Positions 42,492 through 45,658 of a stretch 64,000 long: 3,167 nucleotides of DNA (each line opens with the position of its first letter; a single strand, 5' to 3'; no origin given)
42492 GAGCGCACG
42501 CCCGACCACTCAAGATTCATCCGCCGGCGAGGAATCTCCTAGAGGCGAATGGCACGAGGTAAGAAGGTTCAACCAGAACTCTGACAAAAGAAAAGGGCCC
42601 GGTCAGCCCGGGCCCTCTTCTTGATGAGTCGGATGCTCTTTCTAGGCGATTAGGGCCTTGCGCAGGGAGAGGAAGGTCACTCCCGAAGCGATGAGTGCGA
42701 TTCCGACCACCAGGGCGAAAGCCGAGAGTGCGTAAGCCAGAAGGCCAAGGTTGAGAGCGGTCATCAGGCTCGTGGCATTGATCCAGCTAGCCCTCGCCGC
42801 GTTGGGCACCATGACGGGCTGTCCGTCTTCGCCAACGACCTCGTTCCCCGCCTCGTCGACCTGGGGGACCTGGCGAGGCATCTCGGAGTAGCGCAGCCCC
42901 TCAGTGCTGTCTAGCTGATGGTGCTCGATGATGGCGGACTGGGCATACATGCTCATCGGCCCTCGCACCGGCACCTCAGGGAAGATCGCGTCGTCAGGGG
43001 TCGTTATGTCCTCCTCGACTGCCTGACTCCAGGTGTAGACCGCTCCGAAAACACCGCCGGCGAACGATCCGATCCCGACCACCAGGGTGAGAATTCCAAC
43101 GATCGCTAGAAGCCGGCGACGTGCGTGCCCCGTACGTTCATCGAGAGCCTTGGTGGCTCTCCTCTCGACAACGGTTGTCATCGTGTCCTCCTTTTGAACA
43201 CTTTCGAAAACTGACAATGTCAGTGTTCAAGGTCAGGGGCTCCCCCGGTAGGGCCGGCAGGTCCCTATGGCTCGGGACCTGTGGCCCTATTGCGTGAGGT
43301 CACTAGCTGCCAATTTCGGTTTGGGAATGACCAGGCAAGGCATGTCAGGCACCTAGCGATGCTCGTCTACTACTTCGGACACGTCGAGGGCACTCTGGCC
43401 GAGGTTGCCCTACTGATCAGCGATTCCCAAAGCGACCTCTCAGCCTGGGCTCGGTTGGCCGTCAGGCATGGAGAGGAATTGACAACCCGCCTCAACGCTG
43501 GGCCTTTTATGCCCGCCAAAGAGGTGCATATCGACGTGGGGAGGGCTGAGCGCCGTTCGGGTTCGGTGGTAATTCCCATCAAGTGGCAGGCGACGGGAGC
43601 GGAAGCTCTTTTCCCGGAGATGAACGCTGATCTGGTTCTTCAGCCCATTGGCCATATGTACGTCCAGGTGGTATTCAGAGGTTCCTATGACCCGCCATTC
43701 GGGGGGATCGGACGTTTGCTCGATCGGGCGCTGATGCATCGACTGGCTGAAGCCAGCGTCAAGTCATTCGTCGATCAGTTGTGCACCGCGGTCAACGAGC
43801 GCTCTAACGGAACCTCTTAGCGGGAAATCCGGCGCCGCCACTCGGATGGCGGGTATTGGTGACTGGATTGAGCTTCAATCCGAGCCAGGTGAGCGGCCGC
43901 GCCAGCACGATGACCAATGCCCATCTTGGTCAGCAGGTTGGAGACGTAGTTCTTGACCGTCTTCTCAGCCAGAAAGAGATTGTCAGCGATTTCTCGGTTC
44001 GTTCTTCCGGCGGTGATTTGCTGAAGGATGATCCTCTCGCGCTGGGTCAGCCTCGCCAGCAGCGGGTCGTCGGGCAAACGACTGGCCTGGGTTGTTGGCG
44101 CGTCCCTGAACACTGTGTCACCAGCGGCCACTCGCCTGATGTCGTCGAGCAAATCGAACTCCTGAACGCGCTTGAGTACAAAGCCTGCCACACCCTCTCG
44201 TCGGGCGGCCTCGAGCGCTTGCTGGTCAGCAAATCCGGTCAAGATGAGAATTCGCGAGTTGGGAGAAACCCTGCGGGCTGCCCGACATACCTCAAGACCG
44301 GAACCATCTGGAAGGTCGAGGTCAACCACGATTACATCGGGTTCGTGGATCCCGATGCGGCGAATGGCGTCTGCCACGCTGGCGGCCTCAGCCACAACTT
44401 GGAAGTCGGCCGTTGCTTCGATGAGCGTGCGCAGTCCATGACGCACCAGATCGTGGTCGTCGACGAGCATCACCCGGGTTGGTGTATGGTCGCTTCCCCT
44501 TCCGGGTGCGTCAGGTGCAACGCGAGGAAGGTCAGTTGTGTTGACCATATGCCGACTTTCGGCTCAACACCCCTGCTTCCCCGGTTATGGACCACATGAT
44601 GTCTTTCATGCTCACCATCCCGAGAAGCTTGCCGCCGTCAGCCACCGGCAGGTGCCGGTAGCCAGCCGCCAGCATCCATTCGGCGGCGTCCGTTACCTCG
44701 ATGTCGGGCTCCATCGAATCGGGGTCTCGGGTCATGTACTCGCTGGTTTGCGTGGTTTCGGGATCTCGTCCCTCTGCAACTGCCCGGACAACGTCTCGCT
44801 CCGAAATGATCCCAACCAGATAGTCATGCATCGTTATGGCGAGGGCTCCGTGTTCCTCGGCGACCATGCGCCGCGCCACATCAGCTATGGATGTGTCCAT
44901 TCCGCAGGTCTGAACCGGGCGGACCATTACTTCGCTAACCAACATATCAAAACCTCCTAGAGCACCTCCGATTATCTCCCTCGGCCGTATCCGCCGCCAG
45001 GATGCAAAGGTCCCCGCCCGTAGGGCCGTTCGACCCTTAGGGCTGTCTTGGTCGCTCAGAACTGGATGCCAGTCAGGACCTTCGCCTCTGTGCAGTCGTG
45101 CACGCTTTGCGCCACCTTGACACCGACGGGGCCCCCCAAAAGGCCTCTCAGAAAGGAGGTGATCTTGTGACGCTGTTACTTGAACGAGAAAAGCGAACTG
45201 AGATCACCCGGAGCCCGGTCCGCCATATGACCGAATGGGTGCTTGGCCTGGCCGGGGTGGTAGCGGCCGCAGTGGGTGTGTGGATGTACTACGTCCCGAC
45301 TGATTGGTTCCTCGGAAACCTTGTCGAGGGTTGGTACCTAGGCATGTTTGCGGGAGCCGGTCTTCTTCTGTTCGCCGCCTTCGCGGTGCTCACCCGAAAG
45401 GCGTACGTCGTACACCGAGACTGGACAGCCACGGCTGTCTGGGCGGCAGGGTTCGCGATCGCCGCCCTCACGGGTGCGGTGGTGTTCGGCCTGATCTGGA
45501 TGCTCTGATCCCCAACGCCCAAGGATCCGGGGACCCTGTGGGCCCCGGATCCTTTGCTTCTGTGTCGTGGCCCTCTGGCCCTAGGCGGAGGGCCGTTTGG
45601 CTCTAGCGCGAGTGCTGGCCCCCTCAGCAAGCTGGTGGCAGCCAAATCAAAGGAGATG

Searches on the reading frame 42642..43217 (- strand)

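Call 7: search_protein_families(library=pfam, proteins=[window:42642-43217:-])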
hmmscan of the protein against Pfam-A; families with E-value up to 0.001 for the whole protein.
window:42642-43217:- (191 aa): 0 families

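Call 54: search_protein_families(library=ncbifam, proteins=[window:42642-43181:-], max_evalue=0.01)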
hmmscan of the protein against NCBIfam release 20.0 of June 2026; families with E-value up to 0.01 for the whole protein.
window:42642-43181:- (179 aa): 0 families

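Call 68: search_protein_families(library=pfam, proteins=[window:42642-43181:-], max_evalue=1)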
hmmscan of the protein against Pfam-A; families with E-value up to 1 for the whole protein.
window:42642-43181:- (179 aa): 1 family
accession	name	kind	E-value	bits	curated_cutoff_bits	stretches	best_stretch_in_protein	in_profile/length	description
PF11239.13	DUF3040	-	0.45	11.2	24.7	0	16-47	35-66/84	Protein of unknown function (DUF3040)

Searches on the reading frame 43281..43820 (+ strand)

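Call 7: search_protein_families(library=pfam, proteins=[window:43281-43820:+])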
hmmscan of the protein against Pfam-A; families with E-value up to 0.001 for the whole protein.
window:43281-43820:+ (179 aa): 0 families

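Call 54: search_protein_families(library=ncbifam, proteins=[window:43359-43820:+], max_evalue=0.01)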
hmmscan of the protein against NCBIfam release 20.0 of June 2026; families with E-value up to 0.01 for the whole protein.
window:43359-43820:+ (153 aa): 0 families

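Call 68: search_protein_families(library=pfam, proteins=[window:43359-43820:+], max_evalue=1)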
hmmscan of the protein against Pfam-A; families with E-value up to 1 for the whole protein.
window:43359-43820:+ (153 aa): 1 family
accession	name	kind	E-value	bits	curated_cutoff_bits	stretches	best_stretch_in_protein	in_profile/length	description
PF16073.10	SAT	-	0.19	11.8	22.8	0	4-105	106-200/239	Starter unit:ACP transacylase in aflatoxin biosynthesis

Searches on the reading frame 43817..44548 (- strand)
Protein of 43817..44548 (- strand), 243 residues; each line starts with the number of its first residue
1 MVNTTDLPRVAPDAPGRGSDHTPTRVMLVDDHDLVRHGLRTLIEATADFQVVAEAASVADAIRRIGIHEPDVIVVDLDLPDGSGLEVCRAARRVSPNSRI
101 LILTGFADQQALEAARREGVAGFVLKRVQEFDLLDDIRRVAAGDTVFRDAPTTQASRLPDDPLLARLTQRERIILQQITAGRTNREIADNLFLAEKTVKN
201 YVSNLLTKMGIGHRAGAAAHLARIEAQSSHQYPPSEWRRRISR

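Call 7: search_protein_families(library=pfam, proteins=[window:43817-44548:-])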
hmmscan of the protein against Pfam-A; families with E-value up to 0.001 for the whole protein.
window:43817-44548:- (243 aa): 2 families
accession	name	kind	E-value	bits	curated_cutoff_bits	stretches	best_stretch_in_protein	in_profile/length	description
PF00072.30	Response_reg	-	2.3e-23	82.9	30.2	1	26-137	1-110/111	Response regulator receiver domain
PF00196.25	GerE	-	1.4e-18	66.7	23.5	1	166-219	2-55/57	Bacterial regulatory proteins, luxR family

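Call 20: search_solved_structures(query=window:43817-44548:-, max_evalue=1e-10, show_alignments=2)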
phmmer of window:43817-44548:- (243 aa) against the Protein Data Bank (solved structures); distinct sequences matched with E-value up to 1e-10: 32.
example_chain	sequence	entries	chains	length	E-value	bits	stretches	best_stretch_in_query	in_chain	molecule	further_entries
3c3w_A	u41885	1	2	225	1.7e-41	145.4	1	25-224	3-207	TWO COMPONENT TRANSCRIPTIONAL REGULATORY PROTEIN DEVR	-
5hev_A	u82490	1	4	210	4.5e-33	117.8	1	25-220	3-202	Response regulator protein VraR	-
7ve6_A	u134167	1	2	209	2.4e-29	105.6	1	25-218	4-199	Response regulator protein VraR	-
4gvp_A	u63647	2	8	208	2.8e-29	105.4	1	25-218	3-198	Response regulator protein vraR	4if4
1a04_A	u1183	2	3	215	1.5e-27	99.7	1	20-219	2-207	NITRATE/NITRITE RESPONSE REGULATOR PROTEIN NARL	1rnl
4yn8_A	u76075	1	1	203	1.6e-23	86.6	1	24-218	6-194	Response regulator ChrA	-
4hye_A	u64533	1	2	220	5.1e-23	84.9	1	17-222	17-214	Response regulator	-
4zmr_A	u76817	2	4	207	2.4e-22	82.7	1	24-222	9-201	Response regulator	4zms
4ldz_A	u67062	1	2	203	2e-20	76.4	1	25-217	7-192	Transcriptional regulatory protein DesR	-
3cz5_A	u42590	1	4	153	1.8e-18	70.1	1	23-145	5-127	Two-component response regulator, LuxR family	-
5f64_A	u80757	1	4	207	5.1e-18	68.6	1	26-209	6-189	Positive transcription regulator EvgA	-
8zwn_A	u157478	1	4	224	6.1e-18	68.3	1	26-209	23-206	DNA-binding transcriptional activator EvgA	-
1yio_A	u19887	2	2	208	3.4e-15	59.4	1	25-220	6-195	response regulatory protein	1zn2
1zlj_A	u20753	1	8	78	5.7e-14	55.3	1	161-224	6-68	Dormancy Survival Regulator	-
1zlk_A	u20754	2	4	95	7e-14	55.1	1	160-224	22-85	Dormancy Survival Regulator | TWO COMPONENT TRANSCRIPTIONAL REGULATORY PROTEIN DEVR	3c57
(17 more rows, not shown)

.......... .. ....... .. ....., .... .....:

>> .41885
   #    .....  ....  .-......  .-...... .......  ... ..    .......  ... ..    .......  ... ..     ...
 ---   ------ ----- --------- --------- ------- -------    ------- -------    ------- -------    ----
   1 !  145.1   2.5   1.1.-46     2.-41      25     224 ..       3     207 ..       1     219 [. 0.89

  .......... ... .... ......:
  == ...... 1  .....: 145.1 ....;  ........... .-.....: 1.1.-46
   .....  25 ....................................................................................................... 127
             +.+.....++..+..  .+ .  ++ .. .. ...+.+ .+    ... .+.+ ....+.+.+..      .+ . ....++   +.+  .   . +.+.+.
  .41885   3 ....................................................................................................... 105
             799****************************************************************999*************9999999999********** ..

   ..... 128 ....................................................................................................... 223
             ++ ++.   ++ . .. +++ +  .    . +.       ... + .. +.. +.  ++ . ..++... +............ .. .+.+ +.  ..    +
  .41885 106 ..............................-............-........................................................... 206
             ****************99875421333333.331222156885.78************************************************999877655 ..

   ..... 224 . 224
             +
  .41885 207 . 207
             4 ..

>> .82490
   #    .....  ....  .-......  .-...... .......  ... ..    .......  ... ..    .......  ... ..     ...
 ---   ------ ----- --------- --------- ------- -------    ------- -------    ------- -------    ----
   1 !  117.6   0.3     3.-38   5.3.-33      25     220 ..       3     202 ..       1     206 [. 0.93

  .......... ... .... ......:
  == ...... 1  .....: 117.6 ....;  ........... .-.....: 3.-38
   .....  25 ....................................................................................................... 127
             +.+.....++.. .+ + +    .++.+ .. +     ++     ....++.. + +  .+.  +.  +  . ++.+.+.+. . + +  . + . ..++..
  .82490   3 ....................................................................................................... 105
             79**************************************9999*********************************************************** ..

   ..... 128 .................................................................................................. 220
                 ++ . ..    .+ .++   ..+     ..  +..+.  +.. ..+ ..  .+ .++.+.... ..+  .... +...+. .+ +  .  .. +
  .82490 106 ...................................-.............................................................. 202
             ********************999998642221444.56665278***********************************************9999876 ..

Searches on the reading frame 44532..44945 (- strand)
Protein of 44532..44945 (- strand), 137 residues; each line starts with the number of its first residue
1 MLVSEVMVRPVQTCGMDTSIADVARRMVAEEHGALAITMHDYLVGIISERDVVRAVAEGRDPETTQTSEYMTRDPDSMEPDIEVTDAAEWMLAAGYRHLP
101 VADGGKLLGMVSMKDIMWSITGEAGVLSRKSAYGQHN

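Call 7: search_protein_families(library=pfam, proteins=[window:44532-44945:-])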
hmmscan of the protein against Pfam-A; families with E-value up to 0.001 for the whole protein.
window:44532-44945:- (137 aa): 1 family
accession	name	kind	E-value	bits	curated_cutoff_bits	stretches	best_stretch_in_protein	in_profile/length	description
PF00571.33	CBS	-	1.2e-23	83.6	24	2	3-57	1-56/57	CBS domain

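Call 8: find_encoding_contigs(protein=window:44532-44945:-, flank=10000, max_places=6)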
Protein window:44532-44945:- (137 aa): 3 contigs read that carry it; 3 places shown.
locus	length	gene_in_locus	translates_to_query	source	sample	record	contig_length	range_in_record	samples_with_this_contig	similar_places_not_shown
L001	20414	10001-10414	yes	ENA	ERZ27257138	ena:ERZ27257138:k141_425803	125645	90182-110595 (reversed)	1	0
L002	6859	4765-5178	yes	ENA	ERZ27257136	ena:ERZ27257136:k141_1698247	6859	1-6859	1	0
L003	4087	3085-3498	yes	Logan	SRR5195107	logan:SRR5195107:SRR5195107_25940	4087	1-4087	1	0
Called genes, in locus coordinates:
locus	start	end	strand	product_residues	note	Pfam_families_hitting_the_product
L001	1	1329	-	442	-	PF13473:Cupredoxin_1 (weak), PF06525:SoxE (faint), PF07732:Cu-oxidase_3, PF07731:Cu-oxidase_2, PF00394:Cu-oxidase (weak)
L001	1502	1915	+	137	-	-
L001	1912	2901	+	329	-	PF10646:Germane, PF10648:Gmad2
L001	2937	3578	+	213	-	-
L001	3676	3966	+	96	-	-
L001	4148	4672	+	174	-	PF12900:Pyridox_ox_2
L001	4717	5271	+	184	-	PF12724:Flavodoxin_5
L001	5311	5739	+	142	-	PF00582:Usp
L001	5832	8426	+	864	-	PF00690:Cation_ATPase_N, PF00122:E1-E2_ATPase, PF00702:Hydrolase, PF13246:Cation_ATPase, PF00689:Cation_ATPase_C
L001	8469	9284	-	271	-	PF00582:Usp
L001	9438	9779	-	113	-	-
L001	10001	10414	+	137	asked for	PF00571:CBS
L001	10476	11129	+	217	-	PF00072:Response_reg, PF00196:GerE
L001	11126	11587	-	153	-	-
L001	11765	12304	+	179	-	-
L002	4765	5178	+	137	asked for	PF00571:CBS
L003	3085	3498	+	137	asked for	PF00571:CBS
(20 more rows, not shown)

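Call 14: find_homologous_proteins(query=window:44532-44945:-, max_evalue=1e-10)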
Query window:44532-44945:- (137 aa): 130 proteins with E <= 1e-10 among 287 candidates; the best 120 are listed.
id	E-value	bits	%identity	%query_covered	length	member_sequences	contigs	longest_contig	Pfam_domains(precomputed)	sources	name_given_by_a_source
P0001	5.3e-83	293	99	100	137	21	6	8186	PF00571.34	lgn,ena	-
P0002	3.9e-73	261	89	100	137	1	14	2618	PF00571.34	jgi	jgi:signal-transduction protein with cAMP-binding, CBS, and nucleotidyltransferase domain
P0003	2.7e-71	255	89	99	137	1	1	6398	PF00571.34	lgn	-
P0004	6.4e-68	244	80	100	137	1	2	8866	PF00571.34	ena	-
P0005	4.9e-65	235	78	100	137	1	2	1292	PF00571.34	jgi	jgi:signal-transduction protein with cAMP-binding, CBS, and nucleotidyltransferase domain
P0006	8.1e-60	218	71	100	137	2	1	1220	PF00571.34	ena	-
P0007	1.2e-55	205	68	100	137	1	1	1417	PF00571.34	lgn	-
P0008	2.1e-50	188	66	94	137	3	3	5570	PF00571.34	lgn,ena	-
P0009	2.8e-48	181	74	80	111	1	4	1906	PF00571.34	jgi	jgi:CBS domain-containing protein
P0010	9.9e-47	176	63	89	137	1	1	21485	PF00571.34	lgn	-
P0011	1.9e-46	175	65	89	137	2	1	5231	PF00571.34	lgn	-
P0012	4.5e-46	174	68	81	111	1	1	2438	PF00571.34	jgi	jgi:CBS domain-containing protein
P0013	1.1e-45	172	61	90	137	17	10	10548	PF00571.34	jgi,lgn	jgi:CBS domain-containing protein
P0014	5.0e-45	170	63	88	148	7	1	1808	PF00571.34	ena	-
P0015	7.8e-45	170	62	90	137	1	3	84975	PF00571.34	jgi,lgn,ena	-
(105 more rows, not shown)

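Call 16: find_related_loci(query=A1, collection=genome_contigs, flank=3000)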
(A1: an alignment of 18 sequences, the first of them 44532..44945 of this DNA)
Query A1 (137 aa) in genome_contigs; peptide patterns used: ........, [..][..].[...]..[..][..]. (x = any residue, [..] = any of these).
140 stretches matched a pattern; 96 encode a relative of the query (tblastn E <= 1e-3); the best 80 are kept; 80 distinct loci.
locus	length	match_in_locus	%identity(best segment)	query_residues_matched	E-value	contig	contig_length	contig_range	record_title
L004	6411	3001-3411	99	1-137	8e-88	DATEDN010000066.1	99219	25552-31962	MAG TPA_asm: Acidimicrobiia bacterium isolate SMAG_U8708 k141_2200728, whole genome shotgun sequence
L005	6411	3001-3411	97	1-137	1e-86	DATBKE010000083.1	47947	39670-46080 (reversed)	MAG TPA_asm: Acidimicrobiia bacterium isolate SMAG_U3938 k141_3149733, whole genome shotgun sequence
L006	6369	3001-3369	59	1-123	6e-48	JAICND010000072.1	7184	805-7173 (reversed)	MAG: Acidimicrobiia bacterium isolate OF_bin.28 k141_1648430_length_7184_cov_8.0000, whole genome shotgun sequence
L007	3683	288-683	55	1-129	4e-47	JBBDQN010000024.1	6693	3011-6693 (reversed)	MAG: Acidimicrobiia bacterium isolate LejiaC_62_17 Lejia_C_25866_length_6693_cov_10, whole genome shotgun sequence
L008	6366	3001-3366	55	1-122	1e-46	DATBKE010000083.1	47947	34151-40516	MAG TPA_asm: Acidimicrobiia bacterium isolate SMAG_U3938 k141_3149733, whole genome shotgun sequence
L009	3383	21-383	60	1-121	6e-45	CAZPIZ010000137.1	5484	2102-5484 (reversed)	MAG TPA_asm: uncultured Acidimicrobiaceae bacterium isolate SRP136066_co1_254 genome assembly, contig: NODE_25620_length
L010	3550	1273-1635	58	1-121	2e-44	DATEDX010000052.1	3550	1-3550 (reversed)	MAG TPA_asm: Acidimicrobiia bacterium isolate SMAG_U8718 k141_2366278, whole genome shotgun sequence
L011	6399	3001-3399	53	1-130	2e-44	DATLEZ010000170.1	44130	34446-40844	MAG TPA_asm: Acidimicrobiia bacterium isolate SMAG_U14389 k141_1039740, whole genome shotgun sequence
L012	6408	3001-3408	53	1-135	4e-44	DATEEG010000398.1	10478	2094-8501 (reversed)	MAG TPA_asm: Acidimicrobiia bacterium isolate SMAG_U8727 k141_805507, whole genome shotgun sequence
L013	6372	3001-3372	49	1-124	4e-42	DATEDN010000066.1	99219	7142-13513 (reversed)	MAG TPA_asm: Acidimicrobiia bacterium isolate SMAG_U8708 k141_2200728, whole genome shotgun sequence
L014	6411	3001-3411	48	1-134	4e-41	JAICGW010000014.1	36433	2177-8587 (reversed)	MAG: Acidimicrobiia bacterium isolate CK_bin.25 k141_2393268_length_36433_cov_18.7964, whole genome shotgun sequence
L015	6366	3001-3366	53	1-121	5e-40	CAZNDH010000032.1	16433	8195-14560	MAG TPA_asm: uncultured Acidimicrobiaceae bacterium isolate SRP217488_co1_136 genome assembly, contig: NODE_2326_length_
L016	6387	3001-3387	50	1-130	9e-39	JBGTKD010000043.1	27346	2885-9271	MAG: Acidimicrobiia bacterium isolate JTS-RE304 k141_9457599, whole genome shotgun sequence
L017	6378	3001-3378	50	1-126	2e-38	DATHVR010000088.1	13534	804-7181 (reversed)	MAG TPA_asm: Acidimicrobiia bacterium isolate SMAG_U16138 k141_477483, whole genome shotgun sequence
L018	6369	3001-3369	53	1-121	2e-37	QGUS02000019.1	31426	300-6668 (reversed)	MAG: Actinomycetes bacterium isolate ZC4RG35 NODE_1010_length_31426_cov_9.126678, whole genome shotgun sequence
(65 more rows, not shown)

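Call 54: search_protein_families(library=ncbifam, proteins=[window:44532-44945:-], max_evalue=0.01)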
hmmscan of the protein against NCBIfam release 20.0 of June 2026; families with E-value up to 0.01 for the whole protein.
window:44532-44945:- (137 aa): 15 families
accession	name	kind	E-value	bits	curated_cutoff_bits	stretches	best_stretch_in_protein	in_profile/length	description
NF041552.1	TF_PrdR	equivalog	1.8e-10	39.8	795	1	2-117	7-122/577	sigma-54 dependent transcriptional regulator PrdR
NF038279.1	TF_CBS_SpxR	exception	2.5e-10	39.7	600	2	37-120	227-305/427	CBS-HotDog domain-containing transcription factor SpxR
NF041569.1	A-tRNAntase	equivalog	4.4e-08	31.9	1440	1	4-120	312-426/880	A-adding tRNA nucleotidyltransferase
NF053704.1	TransRegCcpNBacil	equivalog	1.4e-07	31.2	260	1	2-102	76-178/208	transcriptional regulator CcpN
TIGR00393.1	kpsF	subfamily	2.4e-07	30.6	203.7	1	12-111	167-267/268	KpsF/GutQ family sugar-phosphate isomerase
NF011442.0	PRK14869.1-4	equivalog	2.2e-06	26.4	400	0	73-116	78-122/543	putative manganese-dependent inorganic diphosphatase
TIGR01302.1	IMP_dehydrog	equivalog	2.6e-06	26.6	481.5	1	5-118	84-198/450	IMP dehydrogenase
NF002505.0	PRK01862.1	equivalog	3.6e-06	25.9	482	1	8-117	453-567/577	ClcB-like voltage-gated chloride channel protein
NF053603.1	HhpR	exception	4.3e-06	26.1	520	0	3-58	224-280/282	CBS domain-containing high hydrostatic pressure regulator HhpR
NF008141.0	PRK10892.1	equivalog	1.2e-05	24.8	505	1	16-117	221-323/328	arabinose-5-phosphate isomerase KdsD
NF011443.0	PRK14869.1-5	equivalog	1.2e-05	24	335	1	65-118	69-123/546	putative manganese-dependent inorganic diphosphatase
NF011447.0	PRK14869.2-3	equivalog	5.7e-05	21.9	522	1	3-67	70-136/540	putative manganese-dependent inorganic diphosphatase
NF053863.1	DS11_antiphage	equivalog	0.00013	21.2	260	0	74-119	84-130/305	CBS domain-containing anti-phage protein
NF041630.1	CBS_CbpB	equivalog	0.00058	19.7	125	0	93-123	39-70/143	cyclic-di-AMP-binding protein CbpB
NF011446.0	PRK14869.2-2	equivalog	0.0027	16.2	601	0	4-55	264-316/576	putative manganese-dependent inorganic diphosphatase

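Call 55: search_solved_structures(query=window:44532-44945:-, max_evalue=0.00001)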
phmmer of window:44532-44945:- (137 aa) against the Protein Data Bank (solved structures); distinct sequences matched with E-value up to 0.00001: 23.
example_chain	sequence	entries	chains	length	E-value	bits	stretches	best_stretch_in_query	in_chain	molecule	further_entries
3kh5_A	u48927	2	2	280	6.1e-16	61.6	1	5-117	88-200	protein MJ1225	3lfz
2ef7_A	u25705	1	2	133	1.2e-14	57.4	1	2-120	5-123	Hypothetical protein ST2348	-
9zni_6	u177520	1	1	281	3.4e-14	56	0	6-131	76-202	CBS domain-containing protein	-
4fry_A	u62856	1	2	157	5.7e-14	55.2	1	11-123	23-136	Putative signal-transduction protein with CBS domains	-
5awe_A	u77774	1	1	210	1.2e-13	54.3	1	69-128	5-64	Putative acetoin utilization protein, acetoin dehydrogenase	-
3fhm_A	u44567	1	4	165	3.4e-12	49.5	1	9-124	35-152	uncharacterized protein ATU1752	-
1pbj_A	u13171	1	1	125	1.2e-11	47.7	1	1-117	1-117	hypothetical protein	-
2rc3_A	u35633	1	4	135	1.4e-11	47.5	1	11-117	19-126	CBS domain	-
9znf_5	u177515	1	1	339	3.4e-10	43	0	15-122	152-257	CBS domain-containing protein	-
9zng_7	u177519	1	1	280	1.2e-09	41.2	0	68-120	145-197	CBS domain-containing protein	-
9znf_4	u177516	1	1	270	1.8e-09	40.7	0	8-117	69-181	CBS domain-containing protein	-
9zni_7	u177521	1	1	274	2.2e-09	40.4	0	68-120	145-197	CBS domain-containing protein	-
5nmu_A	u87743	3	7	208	6e-09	39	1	4-118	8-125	CBS-CP12 | Similar to tr|Q8YYT1|Q8YYT1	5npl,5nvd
9l96_a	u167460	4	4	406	1.9e-08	37.4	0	19-118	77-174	CBS domain-containing protein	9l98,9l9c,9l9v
9z6r_A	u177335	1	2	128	5.2e-08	36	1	3-116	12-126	CBS domain containing protein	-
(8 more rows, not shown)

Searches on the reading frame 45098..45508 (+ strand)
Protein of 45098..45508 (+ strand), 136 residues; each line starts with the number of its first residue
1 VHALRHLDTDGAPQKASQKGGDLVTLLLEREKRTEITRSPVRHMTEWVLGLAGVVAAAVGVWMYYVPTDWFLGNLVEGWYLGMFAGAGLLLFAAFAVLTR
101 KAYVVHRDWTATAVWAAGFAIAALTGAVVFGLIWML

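Call 7: search_protein_families(library=pfam, proteins=[window:45098-45508:+])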
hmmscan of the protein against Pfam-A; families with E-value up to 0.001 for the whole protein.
window:45098-45508:+ (136 aa): 0 families

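Call 54: search_protein_families(library=ncbifam, proteins=[window:45167-45508:+], max_evalue=0.01)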
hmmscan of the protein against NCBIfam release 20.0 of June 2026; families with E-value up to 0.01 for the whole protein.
window:45167-45508:+ (113 aa): 0 families

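Call 68: search_protein_families(library=pfam, proteins=[window:45167-45508:+], max_evalue=1)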
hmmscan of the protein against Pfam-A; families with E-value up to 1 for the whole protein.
window:45167-45508:+ (113 aa): 1 family
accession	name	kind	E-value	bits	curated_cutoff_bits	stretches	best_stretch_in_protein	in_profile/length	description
PF24664.1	Monjiviricetes_fusion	-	0.036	12.5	27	1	4-73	523-592/653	Viral fusion glycoprotein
